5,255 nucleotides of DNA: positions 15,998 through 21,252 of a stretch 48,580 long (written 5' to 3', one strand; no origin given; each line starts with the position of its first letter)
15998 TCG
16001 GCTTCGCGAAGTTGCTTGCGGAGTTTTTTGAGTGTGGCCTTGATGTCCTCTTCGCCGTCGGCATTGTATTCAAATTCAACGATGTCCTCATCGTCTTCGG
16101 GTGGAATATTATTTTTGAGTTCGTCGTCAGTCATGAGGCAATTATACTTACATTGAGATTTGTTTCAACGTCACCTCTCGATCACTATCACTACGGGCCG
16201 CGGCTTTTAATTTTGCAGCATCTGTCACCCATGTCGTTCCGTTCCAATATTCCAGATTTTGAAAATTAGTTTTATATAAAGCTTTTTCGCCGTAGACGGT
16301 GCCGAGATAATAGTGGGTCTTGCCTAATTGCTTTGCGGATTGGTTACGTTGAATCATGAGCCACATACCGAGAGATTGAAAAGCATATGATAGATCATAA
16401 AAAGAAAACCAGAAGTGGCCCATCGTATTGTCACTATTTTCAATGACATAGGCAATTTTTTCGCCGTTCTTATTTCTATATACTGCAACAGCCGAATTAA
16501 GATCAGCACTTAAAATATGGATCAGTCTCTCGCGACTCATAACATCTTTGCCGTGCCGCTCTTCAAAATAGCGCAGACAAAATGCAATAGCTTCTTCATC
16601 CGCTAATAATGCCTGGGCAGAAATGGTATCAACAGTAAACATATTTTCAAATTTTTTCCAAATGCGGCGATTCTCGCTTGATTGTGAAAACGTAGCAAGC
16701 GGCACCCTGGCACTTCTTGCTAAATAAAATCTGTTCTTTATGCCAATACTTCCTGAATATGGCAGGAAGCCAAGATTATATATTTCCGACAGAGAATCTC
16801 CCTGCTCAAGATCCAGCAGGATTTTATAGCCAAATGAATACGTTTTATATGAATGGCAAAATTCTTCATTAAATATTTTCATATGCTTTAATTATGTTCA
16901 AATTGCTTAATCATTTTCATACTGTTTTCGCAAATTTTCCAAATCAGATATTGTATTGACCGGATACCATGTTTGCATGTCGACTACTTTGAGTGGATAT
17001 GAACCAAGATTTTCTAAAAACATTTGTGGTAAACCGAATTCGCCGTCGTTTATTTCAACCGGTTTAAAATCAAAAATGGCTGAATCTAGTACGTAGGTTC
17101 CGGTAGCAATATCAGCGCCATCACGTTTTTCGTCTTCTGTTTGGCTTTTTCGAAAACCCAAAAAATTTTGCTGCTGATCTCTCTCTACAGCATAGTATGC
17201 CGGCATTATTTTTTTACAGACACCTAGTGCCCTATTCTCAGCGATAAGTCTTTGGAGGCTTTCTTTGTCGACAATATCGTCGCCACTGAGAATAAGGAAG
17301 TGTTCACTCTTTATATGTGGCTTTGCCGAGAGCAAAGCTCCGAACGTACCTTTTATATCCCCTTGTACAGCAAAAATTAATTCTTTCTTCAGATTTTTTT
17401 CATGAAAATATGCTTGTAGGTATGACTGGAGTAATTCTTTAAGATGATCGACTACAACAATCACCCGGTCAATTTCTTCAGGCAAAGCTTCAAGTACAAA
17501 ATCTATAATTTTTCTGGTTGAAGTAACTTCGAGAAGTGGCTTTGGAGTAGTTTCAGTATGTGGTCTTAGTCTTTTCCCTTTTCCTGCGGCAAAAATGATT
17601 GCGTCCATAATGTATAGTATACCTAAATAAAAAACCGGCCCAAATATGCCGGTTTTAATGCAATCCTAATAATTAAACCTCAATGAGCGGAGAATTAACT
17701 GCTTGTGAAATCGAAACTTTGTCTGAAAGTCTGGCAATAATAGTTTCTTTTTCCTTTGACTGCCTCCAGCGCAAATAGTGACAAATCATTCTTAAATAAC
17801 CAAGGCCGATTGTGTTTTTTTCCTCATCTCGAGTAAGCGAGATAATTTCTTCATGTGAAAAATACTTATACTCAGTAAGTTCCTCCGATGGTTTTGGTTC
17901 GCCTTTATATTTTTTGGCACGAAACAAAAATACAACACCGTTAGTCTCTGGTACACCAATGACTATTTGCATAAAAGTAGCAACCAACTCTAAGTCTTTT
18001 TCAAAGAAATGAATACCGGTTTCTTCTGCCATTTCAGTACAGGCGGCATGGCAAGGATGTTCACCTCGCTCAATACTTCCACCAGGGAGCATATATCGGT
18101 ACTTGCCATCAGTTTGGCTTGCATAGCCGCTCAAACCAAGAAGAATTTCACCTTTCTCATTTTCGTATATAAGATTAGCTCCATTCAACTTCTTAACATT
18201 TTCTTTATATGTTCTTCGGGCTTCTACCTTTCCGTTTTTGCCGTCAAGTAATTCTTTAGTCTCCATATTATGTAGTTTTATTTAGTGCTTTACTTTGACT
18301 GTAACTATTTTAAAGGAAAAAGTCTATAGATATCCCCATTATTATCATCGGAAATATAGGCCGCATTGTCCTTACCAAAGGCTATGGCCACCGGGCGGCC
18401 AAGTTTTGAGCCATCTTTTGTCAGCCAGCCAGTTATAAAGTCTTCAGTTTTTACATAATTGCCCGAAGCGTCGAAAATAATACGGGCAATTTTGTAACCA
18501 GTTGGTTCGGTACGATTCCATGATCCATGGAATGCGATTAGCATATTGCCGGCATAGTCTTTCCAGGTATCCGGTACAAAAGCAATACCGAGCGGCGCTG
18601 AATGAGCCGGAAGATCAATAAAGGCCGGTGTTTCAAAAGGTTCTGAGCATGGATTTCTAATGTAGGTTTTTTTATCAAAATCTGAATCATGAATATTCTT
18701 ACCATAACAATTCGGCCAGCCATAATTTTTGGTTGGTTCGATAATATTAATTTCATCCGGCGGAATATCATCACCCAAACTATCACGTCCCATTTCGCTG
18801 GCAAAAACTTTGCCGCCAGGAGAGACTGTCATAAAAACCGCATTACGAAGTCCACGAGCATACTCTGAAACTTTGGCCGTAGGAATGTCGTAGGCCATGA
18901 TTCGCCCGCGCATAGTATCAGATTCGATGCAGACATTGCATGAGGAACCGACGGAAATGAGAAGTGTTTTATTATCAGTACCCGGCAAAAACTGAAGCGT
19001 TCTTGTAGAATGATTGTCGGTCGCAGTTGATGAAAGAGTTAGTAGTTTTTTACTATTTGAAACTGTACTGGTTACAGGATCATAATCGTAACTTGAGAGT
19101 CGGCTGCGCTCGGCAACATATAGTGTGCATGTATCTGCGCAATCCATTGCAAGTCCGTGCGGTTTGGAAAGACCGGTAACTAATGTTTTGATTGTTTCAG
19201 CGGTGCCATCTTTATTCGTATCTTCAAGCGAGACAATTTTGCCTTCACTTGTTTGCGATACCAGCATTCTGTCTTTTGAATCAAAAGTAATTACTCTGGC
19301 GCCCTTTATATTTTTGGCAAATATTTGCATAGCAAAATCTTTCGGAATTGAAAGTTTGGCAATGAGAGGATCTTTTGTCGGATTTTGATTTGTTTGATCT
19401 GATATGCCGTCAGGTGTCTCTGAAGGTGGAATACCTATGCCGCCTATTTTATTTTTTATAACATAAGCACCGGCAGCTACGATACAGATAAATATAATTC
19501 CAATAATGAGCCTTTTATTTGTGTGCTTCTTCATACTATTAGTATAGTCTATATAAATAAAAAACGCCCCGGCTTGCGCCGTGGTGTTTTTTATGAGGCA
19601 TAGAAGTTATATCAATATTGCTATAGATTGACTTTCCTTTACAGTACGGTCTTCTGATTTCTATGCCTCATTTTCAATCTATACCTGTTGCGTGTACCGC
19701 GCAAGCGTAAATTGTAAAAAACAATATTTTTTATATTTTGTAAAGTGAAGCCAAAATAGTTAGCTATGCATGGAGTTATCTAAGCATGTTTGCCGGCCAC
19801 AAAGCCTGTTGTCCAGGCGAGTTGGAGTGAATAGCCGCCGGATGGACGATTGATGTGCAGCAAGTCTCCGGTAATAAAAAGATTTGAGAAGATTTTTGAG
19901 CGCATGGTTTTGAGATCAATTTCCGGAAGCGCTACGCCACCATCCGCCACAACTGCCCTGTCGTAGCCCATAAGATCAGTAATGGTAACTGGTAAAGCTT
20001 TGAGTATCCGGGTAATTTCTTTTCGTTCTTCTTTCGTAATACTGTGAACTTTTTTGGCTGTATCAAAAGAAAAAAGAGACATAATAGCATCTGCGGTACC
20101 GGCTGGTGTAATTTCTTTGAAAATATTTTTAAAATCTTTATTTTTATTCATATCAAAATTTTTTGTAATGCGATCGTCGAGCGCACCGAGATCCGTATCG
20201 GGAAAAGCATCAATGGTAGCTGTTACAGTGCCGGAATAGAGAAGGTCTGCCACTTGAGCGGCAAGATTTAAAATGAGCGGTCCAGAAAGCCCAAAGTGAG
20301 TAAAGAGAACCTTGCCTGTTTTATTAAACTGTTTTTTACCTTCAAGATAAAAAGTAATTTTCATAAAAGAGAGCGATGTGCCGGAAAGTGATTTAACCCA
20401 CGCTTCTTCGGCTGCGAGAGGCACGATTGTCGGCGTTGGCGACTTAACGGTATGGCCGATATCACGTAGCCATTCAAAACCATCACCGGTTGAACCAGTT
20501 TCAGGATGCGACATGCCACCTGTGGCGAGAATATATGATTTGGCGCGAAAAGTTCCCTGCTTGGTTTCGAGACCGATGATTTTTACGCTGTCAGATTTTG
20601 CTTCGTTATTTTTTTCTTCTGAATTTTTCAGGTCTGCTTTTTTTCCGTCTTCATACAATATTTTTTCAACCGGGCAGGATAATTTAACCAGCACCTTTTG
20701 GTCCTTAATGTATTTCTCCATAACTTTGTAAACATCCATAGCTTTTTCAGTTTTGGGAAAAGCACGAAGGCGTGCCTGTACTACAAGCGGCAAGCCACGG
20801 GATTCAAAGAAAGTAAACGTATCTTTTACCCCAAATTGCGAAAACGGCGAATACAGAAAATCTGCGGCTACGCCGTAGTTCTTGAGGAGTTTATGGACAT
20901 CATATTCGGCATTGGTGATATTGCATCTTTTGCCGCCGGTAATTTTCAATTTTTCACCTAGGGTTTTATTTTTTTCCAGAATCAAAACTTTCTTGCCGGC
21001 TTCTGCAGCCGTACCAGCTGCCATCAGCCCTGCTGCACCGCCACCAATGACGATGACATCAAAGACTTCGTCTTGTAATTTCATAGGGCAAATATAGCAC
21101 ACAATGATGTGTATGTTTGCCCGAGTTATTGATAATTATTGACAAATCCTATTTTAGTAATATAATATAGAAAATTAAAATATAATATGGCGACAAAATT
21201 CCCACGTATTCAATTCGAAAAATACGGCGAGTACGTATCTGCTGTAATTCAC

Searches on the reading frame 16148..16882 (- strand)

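Call 62: search_protein_families(library=pfam, proteins=[window:16148-16882:-], max_evalue=0.001)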
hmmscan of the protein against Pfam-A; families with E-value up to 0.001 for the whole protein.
window:16148-16882:- (244 aa): 2 families
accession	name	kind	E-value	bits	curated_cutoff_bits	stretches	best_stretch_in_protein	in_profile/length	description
PF04377.21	ATE_C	-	8.1e-07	30.1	25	1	99-212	3-120/122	Arginine-tRNA-protein transferase, C terminus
PF13480.13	Acetyltransf_6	-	2.2e-05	25.1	22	1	96-195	28-136/143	Acetyltransferase (GNAT) domain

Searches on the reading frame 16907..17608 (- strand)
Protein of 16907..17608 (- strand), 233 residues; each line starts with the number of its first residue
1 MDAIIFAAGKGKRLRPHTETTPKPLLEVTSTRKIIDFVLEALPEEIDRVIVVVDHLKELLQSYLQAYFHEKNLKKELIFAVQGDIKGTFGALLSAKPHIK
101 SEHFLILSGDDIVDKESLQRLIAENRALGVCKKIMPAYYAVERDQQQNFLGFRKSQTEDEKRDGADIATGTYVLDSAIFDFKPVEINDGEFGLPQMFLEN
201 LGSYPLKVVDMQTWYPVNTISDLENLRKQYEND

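Call 62: search_protein_families(library=pfam, proteins=[window:16907-17608:-], max_evalue=0.001)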
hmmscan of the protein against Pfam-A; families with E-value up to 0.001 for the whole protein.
window:16907-17608:- (233 aa): 4 families
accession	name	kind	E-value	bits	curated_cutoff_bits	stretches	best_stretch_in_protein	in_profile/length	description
PF00483.29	NTP_transferase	-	6.1e-18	65.7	21.2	1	3-182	2-188/245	Nucleotidyl transferase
PF12804.13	NTP_transf_3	-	8.6e-11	42.7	27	1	3-129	1-115/160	MobA-like NTP transferase domain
PF20202.4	DUF6564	-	3.2e-05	24.2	25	0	188-228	188-228/230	Domain of unknown function (DUF6564)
PF00535.33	Glycos_transf_2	-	0.00033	21.1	23.3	1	32-148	14-129/168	Glycosyl transferase family 2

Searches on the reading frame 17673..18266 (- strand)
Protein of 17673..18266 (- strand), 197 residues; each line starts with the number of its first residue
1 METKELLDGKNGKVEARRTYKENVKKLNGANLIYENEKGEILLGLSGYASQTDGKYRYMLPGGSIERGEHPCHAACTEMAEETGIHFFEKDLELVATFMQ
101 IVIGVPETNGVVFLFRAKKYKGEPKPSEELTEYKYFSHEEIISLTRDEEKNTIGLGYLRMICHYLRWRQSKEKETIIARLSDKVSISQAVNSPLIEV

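Call 62: search_protein_families(library=pfam, proteins=[window:17673-18266:-], max_evalue=0.001)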
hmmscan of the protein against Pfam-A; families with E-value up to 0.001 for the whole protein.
window:17673-18266:- (197 aa): 1 family
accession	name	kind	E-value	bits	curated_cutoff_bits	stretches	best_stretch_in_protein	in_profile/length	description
PF00293.34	NUDIX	-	2.1e-11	44.4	21.1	1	29-147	5-123/134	NUDIX domain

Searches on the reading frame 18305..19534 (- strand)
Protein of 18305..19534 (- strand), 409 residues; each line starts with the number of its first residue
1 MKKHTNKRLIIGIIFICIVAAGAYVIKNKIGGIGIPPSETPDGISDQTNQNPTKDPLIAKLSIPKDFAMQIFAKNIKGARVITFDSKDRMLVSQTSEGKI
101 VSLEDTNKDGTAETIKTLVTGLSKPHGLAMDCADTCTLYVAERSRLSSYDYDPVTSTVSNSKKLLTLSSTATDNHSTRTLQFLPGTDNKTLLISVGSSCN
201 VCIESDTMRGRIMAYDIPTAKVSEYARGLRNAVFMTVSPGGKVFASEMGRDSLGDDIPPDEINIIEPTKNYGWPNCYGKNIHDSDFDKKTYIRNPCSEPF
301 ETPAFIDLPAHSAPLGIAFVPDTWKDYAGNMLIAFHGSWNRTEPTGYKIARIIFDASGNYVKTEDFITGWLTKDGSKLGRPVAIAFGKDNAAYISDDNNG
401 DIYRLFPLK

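Call 8: search_protein_families(library=pfam, proteins=[window:18305-19534:-], max_evalue=0.001)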
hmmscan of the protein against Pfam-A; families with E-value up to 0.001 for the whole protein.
window:18305-19534:- (409 aa): 3 families
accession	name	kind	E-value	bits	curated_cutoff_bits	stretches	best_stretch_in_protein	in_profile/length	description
PF22807.2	TrAA12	-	3.9e-12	45.7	30.9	1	78-220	6-151/463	TrAA12-like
PF07995.17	GSDH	-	5.1e-12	46.2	25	1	223-403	174-331/332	Glucose / Sorbosone dehydrogenase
PF23500.1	DUF7133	-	1.8e-05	24.7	27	1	62-246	10-204/385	Domain of unknown function (DUF7133)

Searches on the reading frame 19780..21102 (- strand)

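Call 8: search_protein_families(library=pfam, proteins=[window:19780-21102:-], max_evalue=0.001)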
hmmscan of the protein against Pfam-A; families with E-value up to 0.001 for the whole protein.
window:19780-21102:- (440 aa): 13 families
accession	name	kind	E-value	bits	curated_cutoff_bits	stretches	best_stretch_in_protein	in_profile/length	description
PF03486.20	HI0933_like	-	8.3e-70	235.4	50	1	14-438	1-243/244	HI0933-like protein Rossmann domain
PF22780.1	HI0933_like_1st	-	1.2e-31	110.2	27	1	224-385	2-165/165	HI0933-like protein barrel and H2TH domain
PF00890.30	FAD_binding_2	-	2.2e-12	47.3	20.4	1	15-219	1-216/414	FAD binding domain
PF12831.13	FAD_oxidored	-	4e-10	40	27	1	15-49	1-35/416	FAD dependent oxidoreductase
PF01266.30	DAO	-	8.4e-07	29.3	27.9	1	15-49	1-35/353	FAD dependent oxidoreductase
PF01262.27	AlaDh_PNT_C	-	1.2e-06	28.6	23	1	15-66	30-82/214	Alanine dehydrogenase/PNT, C-terminal domain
PF13738.12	Pyr_redox_3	-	1.7e-06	27.9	30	0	17-49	1-33/305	Pyridine nucleotide-disulphide oxidoreductase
PF01494.25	FAD_binding_3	-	2.2e-06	27.6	22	1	15-49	3-37/349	FAD binding domain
PF13450.12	NAD_binding_8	-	3.3e-06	27.7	21.9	1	18-49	1-32/68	NAD(P)-binding Rossmann-like domain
PF01134.28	GIDA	-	6.2e-06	26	22.1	1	15-48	1-35/391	Glucose inhibited division protein A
PF07992.20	Pyr_redox_2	-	9.8e-06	25.6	26.1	1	14-198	1-111/291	Pyridine nucleotide-disulphide oxidoreductase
PF01946.23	Thi4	-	1.9e-05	24.5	26.2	1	14-80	18-84/235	Thi4 family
PF00070.33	Pyr_redox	-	3.3e-05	24.7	22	0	16-49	2-35/82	Pyridine nucleotide-disulphide oxidoreductase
